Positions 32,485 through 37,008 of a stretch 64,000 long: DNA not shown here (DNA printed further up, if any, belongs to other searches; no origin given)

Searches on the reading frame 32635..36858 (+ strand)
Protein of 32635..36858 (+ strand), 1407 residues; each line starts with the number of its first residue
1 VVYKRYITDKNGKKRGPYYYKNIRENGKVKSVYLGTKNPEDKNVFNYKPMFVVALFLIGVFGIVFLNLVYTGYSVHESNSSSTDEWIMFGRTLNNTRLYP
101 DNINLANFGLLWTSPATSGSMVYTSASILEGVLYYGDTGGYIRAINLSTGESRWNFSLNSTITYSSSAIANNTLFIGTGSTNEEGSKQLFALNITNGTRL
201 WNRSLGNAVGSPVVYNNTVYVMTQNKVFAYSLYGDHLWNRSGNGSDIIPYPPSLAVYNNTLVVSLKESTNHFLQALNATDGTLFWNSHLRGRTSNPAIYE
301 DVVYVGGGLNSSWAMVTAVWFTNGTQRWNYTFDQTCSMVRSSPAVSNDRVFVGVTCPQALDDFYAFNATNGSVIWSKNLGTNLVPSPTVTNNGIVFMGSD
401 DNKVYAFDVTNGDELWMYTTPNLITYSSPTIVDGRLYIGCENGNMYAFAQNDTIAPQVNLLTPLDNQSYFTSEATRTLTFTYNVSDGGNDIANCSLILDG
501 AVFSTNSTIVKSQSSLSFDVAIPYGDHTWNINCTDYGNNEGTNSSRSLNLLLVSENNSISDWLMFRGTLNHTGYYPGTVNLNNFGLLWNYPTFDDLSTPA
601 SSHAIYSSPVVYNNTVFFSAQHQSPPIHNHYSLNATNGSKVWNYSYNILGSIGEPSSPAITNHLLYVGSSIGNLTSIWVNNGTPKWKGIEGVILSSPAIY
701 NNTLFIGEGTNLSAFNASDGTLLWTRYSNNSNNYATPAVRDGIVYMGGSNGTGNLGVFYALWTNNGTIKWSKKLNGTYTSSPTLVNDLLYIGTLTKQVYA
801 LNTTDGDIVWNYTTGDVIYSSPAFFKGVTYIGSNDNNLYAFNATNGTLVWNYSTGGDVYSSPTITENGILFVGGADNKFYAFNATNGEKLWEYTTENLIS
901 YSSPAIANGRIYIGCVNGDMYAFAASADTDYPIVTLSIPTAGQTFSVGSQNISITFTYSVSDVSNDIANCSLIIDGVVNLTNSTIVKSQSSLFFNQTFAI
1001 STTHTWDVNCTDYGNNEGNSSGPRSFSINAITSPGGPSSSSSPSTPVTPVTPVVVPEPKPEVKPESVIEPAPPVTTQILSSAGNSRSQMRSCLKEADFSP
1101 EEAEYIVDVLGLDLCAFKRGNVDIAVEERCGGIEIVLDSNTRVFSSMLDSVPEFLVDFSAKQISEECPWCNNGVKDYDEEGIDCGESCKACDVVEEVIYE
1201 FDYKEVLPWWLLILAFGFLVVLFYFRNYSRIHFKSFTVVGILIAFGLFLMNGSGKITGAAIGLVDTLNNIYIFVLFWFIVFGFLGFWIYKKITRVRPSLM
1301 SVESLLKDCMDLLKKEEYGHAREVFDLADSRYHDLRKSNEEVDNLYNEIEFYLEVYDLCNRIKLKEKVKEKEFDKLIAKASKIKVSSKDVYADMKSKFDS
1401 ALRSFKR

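Call 13: search_protein_families(library=ncbifam, proteins=[window:32635-36858:+], max_evalue=0.00001)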
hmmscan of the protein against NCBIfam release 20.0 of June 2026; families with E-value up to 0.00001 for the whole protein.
window:32635-36858:+ (1407 aa): 6 families
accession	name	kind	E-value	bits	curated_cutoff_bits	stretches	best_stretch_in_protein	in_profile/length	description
TIGR03300.1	assembly_YfgL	equivalog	4.5e-66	223.1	285.2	4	806-925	85-207/377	outer membrane protein assembly factor BamB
NF008351.0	PRK11138.1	equivalog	6.3e-53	179.7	423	5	827-923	121-220/394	outer membrane protein assembly factor BamB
NF053615.1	SerThrKinAfsKStmc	equivalog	8.9e-44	150.3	1300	4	607-847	568-805/809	protein serine/threonine kinase AfsK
TIGR03075.1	PQQ_enz_alc_DH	subfamily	2.4e-29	102.4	480.05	2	779-865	62-158/530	PQQ-dependent dehydrogenase, methanol/ethanol family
TIGR04528.1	acido_non_PQQ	subfamily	1.2e-24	87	650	0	713-841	358-491/493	acido-empty-quinoprotein group A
TIGR03074.1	PQQ_membr_DH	subfamily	1.9e-14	52.5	832.65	0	766-831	192-260/783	membrane-bound PQQ-dependent dehydrogenase, glucose/quinate/shikimate family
